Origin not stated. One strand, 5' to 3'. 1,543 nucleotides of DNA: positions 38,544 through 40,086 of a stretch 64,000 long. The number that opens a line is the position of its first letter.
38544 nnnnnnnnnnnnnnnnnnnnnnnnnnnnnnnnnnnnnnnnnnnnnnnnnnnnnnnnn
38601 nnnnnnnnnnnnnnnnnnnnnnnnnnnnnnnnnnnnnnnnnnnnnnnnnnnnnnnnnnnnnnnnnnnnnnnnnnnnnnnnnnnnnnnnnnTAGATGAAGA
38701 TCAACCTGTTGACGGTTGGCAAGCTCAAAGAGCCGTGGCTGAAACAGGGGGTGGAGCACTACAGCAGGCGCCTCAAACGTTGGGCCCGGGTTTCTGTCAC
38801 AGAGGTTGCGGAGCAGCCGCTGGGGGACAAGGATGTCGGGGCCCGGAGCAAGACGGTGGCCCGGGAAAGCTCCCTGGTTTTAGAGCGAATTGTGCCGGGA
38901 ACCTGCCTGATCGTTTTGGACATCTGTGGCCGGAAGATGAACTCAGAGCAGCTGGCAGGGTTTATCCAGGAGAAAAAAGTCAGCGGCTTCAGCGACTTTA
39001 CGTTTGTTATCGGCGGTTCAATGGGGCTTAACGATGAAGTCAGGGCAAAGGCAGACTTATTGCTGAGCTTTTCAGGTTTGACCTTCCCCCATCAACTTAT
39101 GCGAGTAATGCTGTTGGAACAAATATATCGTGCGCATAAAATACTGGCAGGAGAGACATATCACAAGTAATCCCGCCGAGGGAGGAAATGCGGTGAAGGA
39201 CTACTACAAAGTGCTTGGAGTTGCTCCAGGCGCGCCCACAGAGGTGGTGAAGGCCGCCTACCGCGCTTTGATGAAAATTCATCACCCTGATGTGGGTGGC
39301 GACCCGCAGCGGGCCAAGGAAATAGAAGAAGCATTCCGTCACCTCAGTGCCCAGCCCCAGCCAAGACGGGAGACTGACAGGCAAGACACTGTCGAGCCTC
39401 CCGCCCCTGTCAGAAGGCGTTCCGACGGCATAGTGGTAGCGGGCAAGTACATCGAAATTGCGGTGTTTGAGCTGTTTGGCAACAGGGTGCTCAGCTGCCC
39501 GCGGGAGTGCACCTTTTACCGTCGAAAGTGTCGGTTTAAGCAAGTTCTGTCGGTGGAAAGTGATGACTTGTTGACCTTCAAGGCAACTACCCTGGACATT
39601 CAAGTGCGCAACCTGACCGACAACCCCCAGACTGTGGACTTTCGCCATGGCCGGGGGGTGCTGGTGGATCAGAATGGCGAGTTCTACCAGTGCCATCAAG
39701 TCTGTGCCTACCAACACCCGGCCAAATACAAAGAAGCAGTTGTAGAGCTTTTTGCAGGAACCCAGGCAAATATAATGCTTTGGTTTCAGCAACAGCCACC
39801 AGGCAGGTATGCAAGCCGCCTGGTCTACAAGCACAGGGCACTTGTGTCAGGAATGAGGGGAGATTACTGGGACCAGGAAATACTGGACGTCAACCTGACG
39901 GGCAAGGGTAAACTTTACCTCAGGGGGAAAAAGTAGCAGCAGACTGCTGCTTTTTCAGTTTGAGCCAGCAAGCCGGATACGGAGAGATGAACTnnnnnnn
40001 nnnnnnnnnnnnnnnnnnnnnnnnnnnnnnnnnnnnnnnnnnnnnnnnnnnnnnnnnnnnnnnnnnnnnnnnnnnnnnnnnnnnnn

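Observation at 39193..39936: Stand-alone J-domain protein with a novel Cys-rich C-terminal domain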

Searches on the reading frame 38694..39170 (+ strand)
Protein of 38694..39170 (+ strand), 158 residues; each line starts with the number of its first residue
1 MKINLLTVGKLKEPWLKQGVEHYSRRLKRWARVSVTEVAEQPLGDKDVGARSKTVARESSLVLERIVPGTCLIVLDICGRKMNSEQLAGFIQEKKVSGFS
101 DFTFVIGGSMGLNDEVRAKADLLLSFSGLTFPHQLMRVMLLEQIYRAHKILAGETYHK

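Call 3: search_protein_families(library=pfam, proteins=[window:38694-39170:+], max_evalue=1)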
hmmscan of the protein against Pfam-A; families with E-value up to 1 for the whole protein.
window:38694-39170:+ (158 aa): 1 family
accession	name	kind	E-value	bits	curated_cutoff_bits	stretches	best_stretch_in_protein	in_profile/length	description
PF02590.22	SPOUT_MTase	-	2e-50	171.2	27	1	1-157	1-154/154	Predicted SPOUT methyltransferase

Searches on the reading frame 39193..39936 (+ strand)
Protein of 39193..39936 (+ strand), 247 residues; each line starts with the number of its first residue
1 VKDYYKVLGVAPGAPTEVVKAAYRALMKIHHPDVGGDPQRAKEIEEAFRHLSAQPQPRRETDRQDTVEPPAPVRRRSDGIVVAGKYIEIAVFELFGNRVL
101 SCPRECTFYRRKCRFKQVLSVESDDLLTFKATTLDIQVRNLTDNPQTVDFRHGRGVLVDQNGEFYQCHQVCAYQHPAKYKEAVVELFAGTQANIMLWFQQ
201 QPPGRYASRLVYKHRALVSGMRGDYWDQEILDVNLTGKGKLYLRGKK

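Call 3: search_protein_families(library=pfam, proteins=[window:39193-39936:+], max_evalue=1)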
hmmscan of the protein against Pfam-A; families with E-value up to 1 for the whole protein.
window:39193-39936:+ (247 aa): 2 families
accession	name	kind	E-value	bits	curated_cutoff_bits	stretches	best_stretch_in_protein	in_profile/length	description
PF00226.36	DnaJ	-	5.8e-11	42.8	27.8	1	3-59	1-60/63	DnaJ domain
PF11636.13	Troponin-I_N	-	0.11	12.9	26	1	70-77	16-23/32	Troponin I residues 1-32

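Call 4: search_protein_families(library=ncbifam, proteins=[window:39193-39936:+], max_evalue=1)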
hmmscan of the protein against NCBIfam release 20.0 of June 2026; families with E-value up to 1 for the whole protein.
window:39193-39936:+ (247 aa): 16 families
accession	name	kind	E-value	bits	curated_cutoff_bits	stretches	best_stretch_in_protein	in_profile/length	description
NF010892.0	PRK14299.1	equivalog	1.3e-09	37.7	392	1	2-67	4-71/291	chaperone protein DnaJ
TIGR02349.1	DnaJ_bact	equivalog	2.9e-09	36.8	377.2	1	3-63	1-64/354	molecular chaperone DnaJ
NF007618.0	PRK10266.1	equivalog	2.9e-08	33.5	403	1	1-62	3-66/306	curved DNA-binding protein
NF010871.0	PRK14278.1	equivalog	2.5e-07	29.9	502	1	2-59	3-62/378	molecular chaperone DnaJ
NF008035.0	PRK10767.1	subfamily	5.3e-07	29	338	1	2-62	4-67/374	molecular chaperone DnaJ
NF010885.0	PRK14292.1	equivalog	1.7e-06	27.2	585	1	1-74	1-76/371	chaperone protein DnaJ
TIGR03835.1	termin_org_DnaJ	equivalog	2.1e-06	26.4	512.25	1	2-61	2-63/871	terminal organelle assembly protein TopJ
NF010872.0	PRK14279.1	equivalog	2.7e-06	26.8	556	1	2-64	9-74/394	molecular chaperone DnaJ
NF010874.0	PRK14281.1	equivalog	2.9e-06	26.7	619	1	2-59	3-64/397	chaperone protein DnaJ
NF037946.1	terminal_TopJ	equivalog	3.4e-06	25.9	300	1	2-62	5-67/810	terminal organelle assembly protein TopJ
NF006948.0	PRK09430.1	equivalog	1.6e-05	24.7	162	1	2-33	200-231/267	co-chaperone DjlA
NF010894.0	PRK14301.1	equivalog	8.9e-05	21.6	548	1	2-48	4-54/373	chaperone protein DnaJ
TIGR00266.1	TIGR00266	hypoth_equivalog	0.00081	19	96.6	1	208-245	167-204/222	TIGR00266 family protein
NF050028.1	CldAdptActJ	equivalog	0.0031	18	150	1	1-33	1-33/93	cold adaptation protein ActJcold adaptation protein ActJ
NF006502.0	PRK08937.3-2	equivalog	0.09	12.2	259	1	3-36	204-237/275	adenylosuccinate lyase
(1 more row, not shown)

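Call 16: predict_structure(alignment_id=A1)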
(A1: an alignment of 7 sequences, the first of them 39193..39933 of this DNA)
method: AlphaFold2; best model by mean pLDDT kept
length: 247 residues; sequences in the alignment: 7
mean_pLDDT: 56.3   pTM: 0.44
mean pLDDT of the five models: 56.3, 46.5, 46.1, 44.2, 43.6
residues with pLDDT >= 90: 7; 70-90: 69; 50-70: 82; < 50: 89
segments of 3 or more residues with pLDDT < 50: 57-77, 93-132, 164-181, 238-247
pLDDT, mean of each block of 10 residues (from residue 1): 78 76 81 83 91 59 29 38 69 44 36 30 25 57 69 57 45 30 57 55 60 69 72 59 36
secondary structure, 60 per line:
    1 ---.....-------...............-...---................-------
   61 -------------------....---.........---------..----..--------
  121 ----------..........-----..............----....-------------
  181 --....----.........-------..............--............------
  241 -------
elements in order: H4-8 H16-30 H38-53 E80-83 E87-95 E131-140 E146-159 E164-167 E183-186 E191-199 E207-220 E223-234

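Call 37: find_related_loci(query=A1, collection=genome_contigs, flank=6000)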
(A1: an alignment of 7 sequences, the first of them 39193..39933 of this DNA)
Query A1 (247 aa) in genome_contigs; peptide patterns used: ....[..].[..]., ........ (x = any residue, [..] = any of these).
599 stretches matched a pattern (row limit reached: there are more); 498 encode a relative of the query (tblastn E <= 1e-3); the best 80 are kept; 80 distinct loci.
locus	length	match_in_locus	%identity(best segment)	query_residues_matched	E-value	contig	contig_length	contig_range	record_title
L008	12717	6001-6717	57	1-240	8e-89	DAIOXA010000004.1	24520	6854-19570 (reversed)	MAG TPA_asm: Bacillota bacterium isolate CTOTU40444 NODE_1495_length_24520_cov_2.719804, whole genome shotgun sequence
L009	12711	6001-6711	56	1-235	1e-87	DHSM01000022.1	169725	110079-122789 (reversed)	MAG TPA_asm: Firmicutes bacterium UBA5286 UBA5286_contig_503, whole genome shotgun sequence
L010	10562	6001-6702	57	1-235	4e-87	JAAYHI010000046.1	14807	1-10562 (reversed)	MAG: Bacillota bacterium isolate AS09scLD_363 99416_AS09, whole genome shotgun sequence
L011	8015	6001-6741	53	1-247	3e-84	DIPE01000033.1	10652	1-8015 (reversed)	MAG TPA_asm: Firmicutes bacterium UBA5496 UBA5496_contig_20079, whole genome shotgun sequence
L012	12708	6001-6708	54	1-236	8e-83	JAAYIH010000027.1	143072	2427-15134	MAG: Bacillota bacterium isolate AS09scLD_78 134652_AS09, whole genome shotgun sequence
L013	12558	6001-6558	33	1-166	4e-15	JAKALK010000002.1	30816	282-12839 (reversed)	MAG: bacterium isolate WY5.bin125 NODE_2146_length_30816_cov_1.300075, whole genome shotgun sequence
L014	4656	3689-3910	49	1-75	1e-14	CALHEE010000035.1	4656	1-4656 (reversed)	MAG: Candidatus Pacebacteria bacterium isolate S1_Bin_METABAT__198_1 genome assembly, contig: c_000000668551, whole geno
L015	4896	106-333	48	1-79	4e-14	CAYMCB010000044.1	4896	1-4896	MAG TPA_asm: uncultured Candidatus Saccharibacteria bacterium isolate binchicken_co265_335 genome assembly, contig: NODE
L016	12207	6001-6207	55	1-69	5e-14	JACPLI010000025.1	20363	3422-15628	MAG: Candidatus Liptonbacteria bacterium isolate NC_groundwater_517_Ag_S-0.1um_55_12 S35_SO-1_scaffold_510112, whole gen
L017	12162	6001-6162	59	1-54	7e-14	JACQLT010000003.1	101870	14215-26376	MAG: Parcubacteria group bacterium isolate NC_groundwater_1210_Ag_S-0.1um_50_592 S_p1_S3_coassembly_k141_219755, whole g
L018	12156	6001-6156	60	1-52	7e-14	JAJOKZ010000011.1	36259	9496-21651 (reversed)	MAG: Candidatus Paceibacterota bacterium isolate MAG-494 c_000000000013, whole genome shotgun sequence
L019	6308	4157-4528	38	1-114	1e-13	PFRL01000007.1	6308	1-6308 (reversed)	MAG: Parcubacteria group bacterium CG_4_9_14_0_2_um_filter_35_11 CG_4_9_14_0.2_um_filter_scaffold_7121_c, whole genome s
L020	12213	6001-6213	49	1-72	1e-13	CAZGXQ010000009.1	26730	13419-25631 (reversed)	MAG TPA_asm: uncultured Candidatus Saccharibacteria bacterium isolate binchicken_co25_108 genome assembly, contig: k141_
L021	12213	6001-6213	52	1-71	2e-13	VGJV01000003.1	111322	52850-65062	MAG: Candidatus Liptonbacteria bacterium isolate M_DeepCast_50m_m2_187 M_DeepCast_50m_m2_187_Ga0194121_10000173, whole g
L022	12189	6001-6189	52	1-63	3e-13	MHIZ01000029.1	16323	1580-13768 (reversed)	MAG: Candidatus Colwellbacteria bacterium RIFCSPLOWO2_02_FULL_44_20b rifcsplowo2_02_scaffold_4819, whole genome shotgun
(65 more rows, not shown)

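Call 59: search_protein_families(library=phrogs, proteins=[window:39193-39933:+], max_evalue=1)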
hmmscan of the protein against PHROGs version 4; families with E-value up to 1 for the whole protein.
window:39193-39933:+ (247 aa): 7 families
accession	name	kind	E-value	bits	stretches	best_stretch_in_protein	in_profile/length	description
phrog_14336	-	unknown function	3e-11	44.2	1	2-69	4-73/363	-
phrog_9210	-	unknown function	5.5e-08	33.7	1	3-53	150-201/204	-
phrog_2778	-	unknown function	7e-06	27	1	2-41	35-74/239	-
phrog_13942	-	unknown function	0.004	17.5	1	6-54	19-67/336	-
phrog_31004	-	unknown function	0.034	15.4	1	5-54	4-57/156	-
phrog_15863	-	unknown function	0.04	14.2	1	18-56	158-198/312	-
phrog_11153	-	unknown function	0.07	13.8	1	4-41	7-44/337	-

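Call 60: search_protein_families(library=padloc, proteins=[window:39193-39933:+], max_evalue=1)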
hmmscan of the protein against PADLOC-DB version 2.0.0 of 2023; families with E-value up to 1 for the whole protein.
window:39193-39933:+ (247 aa): 0 families
